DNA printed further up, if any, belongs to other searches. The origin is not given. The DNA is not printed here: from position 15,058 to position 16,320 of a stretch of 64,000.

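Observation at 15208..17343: Family III CoA-transferase fused to a flavin reductase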

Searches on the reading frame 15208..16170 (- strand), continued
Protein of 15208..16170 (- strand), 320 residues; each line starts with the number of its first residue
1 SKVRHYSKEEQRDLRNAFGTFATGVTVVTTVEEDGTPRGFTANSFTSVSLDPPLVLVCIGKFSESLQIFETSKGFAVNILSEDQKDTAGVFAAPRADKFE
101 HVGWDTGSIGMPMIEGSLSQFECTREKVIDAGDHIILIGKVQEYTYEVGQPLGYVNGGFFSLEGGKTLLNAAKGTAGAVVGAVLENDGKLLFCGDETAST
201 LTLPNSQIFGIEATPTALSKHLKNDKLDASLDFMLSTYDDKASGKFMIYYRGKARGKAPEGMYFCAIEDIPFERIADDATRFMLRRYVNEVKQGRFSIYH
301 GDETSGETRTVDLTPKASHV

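Call 77: search_protein_families(library=pfam, proteins=[L015:1256-3010:-, L015:5166-6344:+, L015:9321-10622:+, L015:13441-14136:+, L015:19810-20820:+, L015:20918-21811:+, L015:21842-23689:+, L015:23772-25244:+, L015:27138-27905:+, L015:28386-31655:-], max_evalue=0.0001)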
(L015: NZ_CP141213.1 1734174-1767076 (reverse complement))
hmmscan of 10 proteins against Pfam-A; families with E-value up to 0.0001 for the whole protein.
L015:1256-3010:- (584 aa): 2 families
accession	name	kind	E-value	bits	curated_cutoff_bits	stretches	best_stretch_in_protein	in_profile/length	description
PF00999.27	Na_H_Exchanger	-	5.1e-49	167.5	26.2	1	16-396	3-374/375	Sodium/hydrogen exchanger, transmembrane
PF02254.24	TrkA_N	-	7.5e-27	94.4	23.8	1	436-549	2-115/116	TrkA-N domain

L015:5166-6344:+ (392 aa): 1 family
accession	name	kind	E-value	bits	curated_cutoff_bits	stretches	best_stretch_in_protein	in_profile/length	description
PF06772.16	LtrA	-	2e-96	323.8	31.9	1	18-378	1-356/356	Bacterial low temperature requirement A protein (LtrA)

L015:9321-10622:+ (433 aa): 2 families
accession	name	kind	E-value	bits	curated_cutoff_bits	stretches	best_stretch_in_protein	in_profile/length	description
PF07804.18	HipA_C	-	1.1e-49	169.5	30.5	1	161-401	1-213/213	HipA-like C-terminal domain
PF13657.11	Couple_hipA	-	1.9e-21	76.8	22.5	1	31-135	1-98/99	HipA N-terminal domain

L015:13441-14136:+ (231 aa): 2 families
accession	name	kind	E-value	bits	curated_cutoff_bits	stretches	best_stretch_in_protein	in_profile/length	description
PF07729.17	FCD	-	8.9e-22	78.3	24.3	1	91-214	1-124/125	FCD domain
PF00392.27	GntR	-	5e-17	61.8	27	1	24-78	6-61/64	Bacterial regulatory proteins, gntR family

L015:19810-20820:+ (336 aa): 3 families
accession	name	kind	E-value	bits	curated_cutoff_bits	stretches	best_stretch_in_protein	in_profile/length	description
PF13416.11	SBP_bac_8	-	1.6e-43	150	27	1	41-300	1-272/279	Bacterial extracellular solute-binding protein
PF01547.30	SBP_bac_1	-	6.2e-21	76.1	26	1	34-276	5-307/307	Bacterial extracellular solute-binding protein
PF13343.11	SBP_bac_6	-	2e-06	27.9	24.6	1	116-315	56-240/245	Bacterial extracellular solute-binding protein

L015:20918-21811:+ (297 aa): 1 family
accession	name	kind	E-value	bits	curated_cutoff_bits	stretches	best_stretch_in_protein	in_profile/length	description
PF00528.27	BPD_transp_1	-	3e-11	43.8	26.4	1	159-285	48-175/184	Binding-protein-dependent transport system inner membrane component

L015:21842-23689:+ (615 aa): 5 families
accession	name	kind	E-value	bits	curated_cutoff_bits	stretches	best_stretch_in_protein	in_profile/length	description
PF00005.33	ABC_tran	-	2e-37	129.3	25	1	278-419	2-136/137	ABC transporter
PF08402.16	TOBE_2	-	1.3e-17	64.1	21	1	537-613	1-76/76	TOBE domain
PF13304.12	AAA_21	-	1.9e-06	28.6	27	0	388-452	234-300/304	AAA domain, putative AbiEii toxin, Type IV TA system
PF03459.23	TOBE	-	5.1e-05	23.8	22.3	0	555-612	7-64/64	TOBE domain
PF02463.25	SMC_N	-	6.3e-05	22.9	40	0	388-463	133-210/220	RecF/RecN/SMC N terminal domain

L015:23772-25244:+ (490 aa): 1 family
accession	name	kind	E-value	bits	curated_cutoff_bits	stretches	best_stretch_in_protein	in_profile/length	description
PF00171.27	Aldedh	-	4e-168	560.2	23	1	31-485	4-460/461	Aldehyde dehydrogenase family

L015:27138-27905:+ (255 aa): 2 families
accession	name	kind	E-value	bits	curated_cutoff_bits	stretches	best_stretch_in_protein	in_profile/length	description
PF00578.27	AhpC-TSA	-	3.5e-18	66.2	26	1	49-174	1-121/124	AhpC/TSA family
PF08534.16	Redoxin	-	4.6e-12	46.4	26.6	1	49-172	2-126/148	Redoxin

L015:28386-31655:- (1089 aa): 9 families
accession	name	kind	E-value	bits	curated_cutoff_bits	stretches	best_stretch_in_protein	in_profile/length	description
PF00211.25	Guanylate_cyc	-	1.1e-25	90.7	21.9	1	83-262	7-181/183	Adenylate and Guanylate cyclase catalytic domain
PF13191.12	AAA_16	-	6.4e-21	76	32.6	1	283-476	1-167/167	AAA ATPase domain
PF13424.12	TPR_12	-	2.1e-19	69.9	30.1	1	753-817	5-71/77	Tetratricopeptide repeat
PF12773.13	DZR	-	1.7e-08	34.9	27.3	1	3-46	1-45/45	Double zinc ribbon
PF07719.23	TPR_2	-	8.7e-08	32.2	27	0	831-860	1-30/34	Tetratricopeptide repeat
PF13181.12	TPR_8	-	2.9e-06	27.4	25.7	0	881-912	1-32/34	Tetratricopeptide repeat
PF13176.12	TPR_7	-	9.4e-06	25.8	27.9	0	727-747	16-35/36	Tetratricopeptide repeat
PF13401.12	AAA_22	-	3.1e-05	24.7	27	0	305-478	4-123/130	AAA domain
PF00515.34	TPR_1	-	9.6e-05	22.5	27.8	0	1008-1032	7-31/34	Tetratricopeptide repeat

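Call 91: find_homologous_proteins(query=window:15208-16152:-, max_evalue=1e-20)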
Query window:15208-16152:- (314 aa): 6440 proteins with E <= 1e-20 among 8000 candidates; the best 120 are listed.
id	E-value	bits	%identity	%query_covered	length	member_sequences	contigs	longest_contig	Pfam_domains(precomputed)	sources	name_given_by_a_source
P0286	4.9e-132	458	79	81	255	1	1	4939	PF01613.25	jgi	jgi:hypothetical protein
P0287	2.4e-118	413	62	98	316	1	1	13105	PF01613.25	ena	-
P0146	1.4e-116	407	59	100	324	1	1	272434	PF01613.25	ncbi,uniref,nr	ncbi:flavin reductase family protein [Pelagibius sp. Alg239-R121]|uniref:flavin reductase family pro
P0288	1.1e-114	401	58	98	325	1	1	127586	PF01613.25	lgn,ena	-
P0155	1.0e-112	395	84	67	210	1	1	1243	PF01613.25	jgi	jgi:hypothetical protein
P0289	9.6e-112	391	58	98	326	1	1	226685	PF01613.25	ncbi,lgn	-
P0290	1.8e-108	381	56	97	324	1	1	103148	PF01613.25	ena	-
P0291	1.7e-105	371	56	97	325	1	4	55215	PF01613.25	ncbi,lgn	-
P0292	3.2e-94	334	50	97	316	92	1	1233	PF01613.25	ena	-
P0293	1.5e-89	318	49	94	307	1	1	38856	PF01613.25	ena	-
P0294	1.6e-89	318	48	96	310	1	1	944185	PF01613.25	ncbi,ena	-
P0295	2.6e-88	314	49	96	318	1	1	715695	PF01613.25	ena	-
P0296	1.6e-87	312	47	97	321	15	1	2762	PF01613.25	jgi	jgi:flavin reductase (DIM6/NTAB) family NADH-FMN oxidoreductase RutF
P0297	2.1e-87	311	47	96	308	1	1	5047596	PF01613.25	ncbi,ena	-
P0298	2.9e-87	311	47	97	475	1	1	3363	PF01613.25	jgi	jgi:flavin reductase (DIM6/NTAB) family NADH-FMN oxidoreductase RutF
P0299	4.7e-87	310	49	96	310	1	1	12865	PF01613.25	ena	-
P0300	5.4e-87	310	47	98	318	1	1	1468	PF01613.25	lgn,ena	-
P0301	9.8e-87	309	48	96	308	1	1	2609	PF01613.25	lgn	-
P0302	1.4e-86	309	47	95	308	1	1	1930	PF01613.25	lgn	-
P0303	1.8e-86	308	48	96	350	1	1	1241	PF01613.25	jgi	jgi:flavin reductase (DIM6/NTAB) family NADH-FMN oxidoreductase RutF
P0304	3.4e-86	307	48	96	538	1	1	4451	PF12697.14,PF01613.25,PF00561.27,PF12146.16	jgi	jgi:flavin reductase (DIM6/NTAB) family NADH-FMN oxidoreductase RutF/pimeloyl-ACP methyl ester carbo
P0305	3.4e-86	307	46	97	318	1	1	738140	PF01613.25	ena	-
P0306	3.9e-86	307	48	96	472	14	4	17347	PF01613.25,PF00561.27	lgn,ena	-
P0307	4.4e-86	307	48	96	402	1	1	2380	PF01613.25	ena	-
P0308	4.5e-86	307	47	99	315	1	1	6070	PF01613.25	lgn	-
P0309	6.0e-86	307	48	96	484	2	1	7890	PF12697.14,PF01613.25,PF00561.27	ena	-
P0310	9.3e-86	306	47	97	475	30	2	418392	PF01613.25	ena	-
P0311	1.2e-85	306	47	95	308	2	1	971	PF01613.25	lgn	-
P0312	2.0e-85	305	46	96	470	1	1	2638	PF01613.25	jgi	jgi:flavin reductase (DIM6/NTAB) family NADH-FMN oxidoreductase RutF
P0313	2.1e-85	305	47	96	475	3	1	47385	PF12697.14,PF01613.25,PF00561.27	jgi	jgi:flavin reductase (DIM6/NTAB) family NADH-FMN oxidoreductase RutF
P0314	2.4e-85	305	48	96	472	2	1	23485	PF01613.25,PF00561.27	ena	-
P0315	2.7e-85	304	48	95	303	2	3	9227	PF01613.25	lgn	-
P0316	2.9e-85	304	47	96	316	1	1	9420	PF01613.25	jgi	-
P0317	3.0e-85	304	46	97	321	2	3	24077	PF01613.25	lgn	-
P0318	3.3e-85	304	47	96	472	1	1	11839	PF01613.25,PF00561.27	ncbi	-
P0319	4.1e-85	304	46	96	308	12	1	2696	PF01613.25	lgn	-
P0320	4.6e-85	304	47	96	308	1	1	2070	PF01613.25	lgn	-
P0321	1.2e-84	302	49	97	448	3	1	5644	PF01613.25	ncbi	-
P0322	1.4e-84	302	47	96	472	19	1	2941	PF01613.25,PF00561.27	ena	-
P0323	1.6e-84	302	46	96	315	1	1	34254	PF01613.25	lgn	-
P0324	2.4e-84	301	48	96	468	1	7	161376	PF01613.25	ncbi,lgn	-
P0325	2.4e-84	301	46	96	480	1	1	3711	PF01613.25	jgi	jgi:flavin reductase (DIM6/NTAB) family NADH-FMN oxidoreductase RutF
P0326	2.8e-84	301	48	96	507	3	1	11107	PF12697.14,PF01613.25,PF00561.27,PF12146.16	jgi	jgi:flavin reductase (DIM6/NTAB) family NADH-FMN oxidoreductase RutF/pimeloyl-ACP methyl ester carbo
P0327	3.8e-84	301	47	96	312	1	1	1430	PF01613.25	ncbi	-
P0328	4.0e-84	301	47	96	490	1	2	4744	PF12697.14,PF01613.25,PF00561.27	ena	-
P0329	5.7e-84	300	48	95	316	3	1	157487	PF01613.25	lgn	-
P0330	5.9e-84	300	47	96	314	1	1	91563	PF01613.25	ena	-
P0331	6.3e-84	300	48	97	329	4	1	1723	PF01613.25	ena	-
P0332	6.3e-84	300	47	96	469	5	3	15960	PF01613.25,PF00561.27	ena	-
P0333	8.9e-84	299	48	97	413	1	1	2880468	PF01613.25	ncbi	-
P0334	1.1e-83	299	47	96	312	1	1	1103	PF01613.25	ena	-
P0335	1.2e-83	299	47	96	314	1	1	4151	PF01613.25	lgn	-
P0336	1.9e-83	298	47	96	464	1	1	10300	PF01613.25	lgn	-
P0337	2.4e-83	298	48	96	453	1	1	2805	PF01613.25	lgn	-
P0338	2.4e-83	298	48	96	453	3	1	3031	PF01613.25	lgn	-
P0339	2.8e-83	298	48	96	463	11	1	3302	PF01613.25,PF00561.27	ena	-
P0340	2.8e-83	298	48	96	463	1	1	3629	PF01613.25,PF00561.27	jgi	-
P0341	2.8e-83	298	49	95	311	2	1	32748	PF01613.25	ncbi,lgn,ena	-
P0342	2.9e-83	298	47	96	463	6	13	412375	PF01613.25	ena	-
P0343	2.9e-83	298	46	96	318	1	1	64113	PF01613.25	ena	-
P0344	3.4e-83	298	45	97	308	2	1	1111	PF01613.25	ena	-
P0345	3.5e-83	298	48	96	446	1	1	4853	PF01613.25,PF00561.27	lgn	-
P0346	3.6e-83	297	48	97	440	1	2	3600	PF01613.25,PF00561.27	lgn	-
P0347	3.9e-83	297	47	96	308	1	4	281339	PF01613.25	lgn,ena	-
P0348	4.7e-83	297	47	97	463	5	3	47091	PF01613.25,PF00561.27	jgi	-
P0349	5.2e-83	297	47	96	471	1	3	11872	PF01613.25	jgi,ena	-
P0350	5.4e-83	297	47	97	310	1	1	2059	PF01613.25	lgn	-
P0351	5.7e-83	297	47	96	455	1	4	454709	PF01613.25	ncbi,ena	-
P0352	5.9e-83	297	47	96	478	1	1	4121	PF12697.14,PF01613.25,PF00561.27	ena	-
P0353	5.9e-83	297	47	97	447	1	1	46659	PF01613.25,PF00561.27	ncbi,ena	-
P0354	7.3e-83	296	49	96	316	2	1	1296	PF01613.25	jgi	-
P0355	7.6e-83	296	48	96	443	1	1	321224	PF01613.25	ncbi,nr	ncbi:flavin reductase family protein [Aestuariivirga litoralis]|nr:flavin reductase family protein [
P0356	8.1e-83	296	48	96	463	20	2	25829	PF01613.25,PF00561.27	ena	-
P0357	9.2e-83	296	47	96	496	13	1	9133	PF12697.14,PF01613.25,PF00561.27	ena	-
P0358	1.0e-82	296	48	97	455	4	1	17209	PF01613.25,PF00561.27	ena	-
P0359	1.3e-82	296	46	96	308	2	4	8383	PF01613.25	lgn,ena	-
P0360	1.3e-82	296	48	97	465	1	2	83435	PF01613.25,PF00561.27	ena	-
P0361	1.3e-82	296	47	96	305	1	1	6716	PF01613.25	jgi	jgi:flavin reductase (DIM6/NTAB) family NADH-FMN oxidoreductase RutF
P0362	1.4e-82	296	48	97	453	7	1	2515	PF01613.25,PF00561.27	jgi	jgi:flavin reductase (DIM6/NTAB) family NADH-FMN oxidoreductase RutF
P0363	1.4e-82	296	48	97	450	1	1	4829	PF01613.25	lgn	-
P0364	1.6e-82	295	47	97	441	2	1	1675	PF01613.25,PF00561.27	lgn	-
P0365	1.6e-82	295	46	96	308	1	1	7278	PF01613.25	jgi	-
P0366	1.7e-82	295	47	97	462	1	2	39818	PF01613.25,PF00561.27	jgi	jgi:flavin reductase (DIM6/NTAB) family NADH-FMN oxidoreductase RutF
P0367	1.8e-82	295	46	96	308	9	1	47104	PF01613.25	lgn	-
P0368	1.8e-82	295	47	97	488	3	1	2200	PF12697.14,PF01613.25,PF00561.27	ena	-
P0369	2.0e-82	295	47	97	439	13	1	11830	PF01613.25,PF00561.27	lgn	-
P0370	2.1e-82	295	47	96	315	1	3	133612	PF01613.25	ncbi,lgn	-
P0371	2.7e-82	295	47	96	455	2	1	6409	PF01613.25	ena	-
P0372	2.7e-82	295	47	97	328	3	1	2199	PF01613.25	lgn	-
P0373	3.5e-82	294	47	97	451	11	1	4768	PF01613.25,PF00561.27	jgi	jgi:flavin reductase (DIM6/NTAB) family NADH-FMN oxidoreductase RutF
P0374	3.9e-82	294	46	96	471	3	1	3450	PF12697.14,PF01613.25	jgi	jgi:(E)-2-((N-methylformamido)methylene)succinate hydrolase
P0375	4.1e-82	294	47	96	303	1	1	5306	PF01613.25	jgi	jgi:flavin reductase (DIM6/NTAB) family NADH-FMN oxidoreductase RutF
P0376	5.2e-82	294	46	96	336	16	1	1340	PF01613.25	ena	-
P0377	5.3e-82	294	47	97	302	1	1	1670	PF01613.25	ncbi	-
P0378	5.4e-82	294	47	95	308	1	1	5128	PF01613.25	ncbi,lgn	-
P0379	6.1e-82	293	47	96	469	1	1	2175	PF01613.25,PF00561.27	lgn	-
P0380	6.5e-82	293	47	97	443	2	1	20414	PF01613.25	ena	-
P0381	7.2e-82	293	47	97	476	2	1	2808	PF01613.25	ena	-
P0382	7.3e-82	293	47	97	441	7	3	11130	PF01613.25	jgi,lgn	-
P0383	7.6e-82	293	46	96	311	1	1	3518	PF01613.25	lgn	-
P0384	7.8e-82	293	45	96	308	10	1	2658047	PF01613.25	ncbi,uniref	ncbi:flavin reductase [Anderseniella sp. Alg231-50]|uniref:flavin reductase n=1 Tax=Anderseniella sp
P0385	1.0e-81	293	46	97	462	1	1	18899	PF01613.25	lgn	-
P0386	1.0e-81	293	47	96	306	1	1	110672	PF01613.25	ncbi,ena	-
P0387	1.3e-81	292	46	96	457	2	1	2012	PF01613.25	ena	-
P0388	1.4e-81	292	47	97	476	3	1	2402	PF01613.25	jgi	jgi:flavin reductase (DIM6/NTAB) family NADH-FMN oxidoreductase RutF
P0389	1.4e-81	292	47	97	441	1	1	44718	PF01613.25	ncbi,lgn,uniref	ncbi:MAG: flavin reductase [Aestuariivirga sp.]|uniref:flavin reductase n=1 Tax=Aestuariivirga sp. T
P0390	1.5e-81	292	45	95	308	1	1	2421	PF01613.25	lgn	-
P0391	1.7e-81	292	47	96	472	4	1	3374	PF01613.25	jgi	jgi:flavin reductase (DIM6/NTAB) family NADH-FMN oxidoreductase RutF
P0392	1.8e-81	292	47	96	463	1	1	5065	PF01613.25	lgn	-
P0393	2.6e-81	291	46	97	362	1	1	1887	PF01613.25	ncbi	ncbi:MAG: flavin reductase family protein, partial [Paracoccaceae bacterium]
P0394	2.6e-81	291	46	96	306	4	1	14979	PF01613.25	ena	-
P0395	2.7e-81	291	47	97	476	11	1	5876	PF01613.25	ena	-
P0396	3.1e-81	291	47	97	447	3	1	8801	PF01613.25,PF00561.27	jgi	jgi:flavin reductase (DIM6/NTAB) family NADH-FMN oxidoreductase RutF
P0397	5.3e-81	290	45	96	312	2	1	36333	PF01613.25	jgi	-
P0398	5.6e-81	290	47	96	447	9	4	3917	PF01613.25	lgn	-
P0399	7.8e-81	290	47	97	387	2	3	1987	PF01613.25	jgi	jgi:flavin reductase (DIM6/NTAB) family NADH-FMN oxidoreductase RutF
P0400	8.0e-81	290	45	96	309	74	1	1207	PF01613.25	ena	-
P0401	8.1e-81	290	47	96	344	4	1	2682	PF01613.25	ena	-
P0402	8.5e-81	290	48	95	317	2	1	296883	PF01613.25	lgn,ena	-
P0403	9.4e-81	290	47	96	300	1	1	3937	PF01613.25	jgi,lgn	jgi:flavin reductase (DIM6/NTAB) family NADH-FMN oxidoreductase RutF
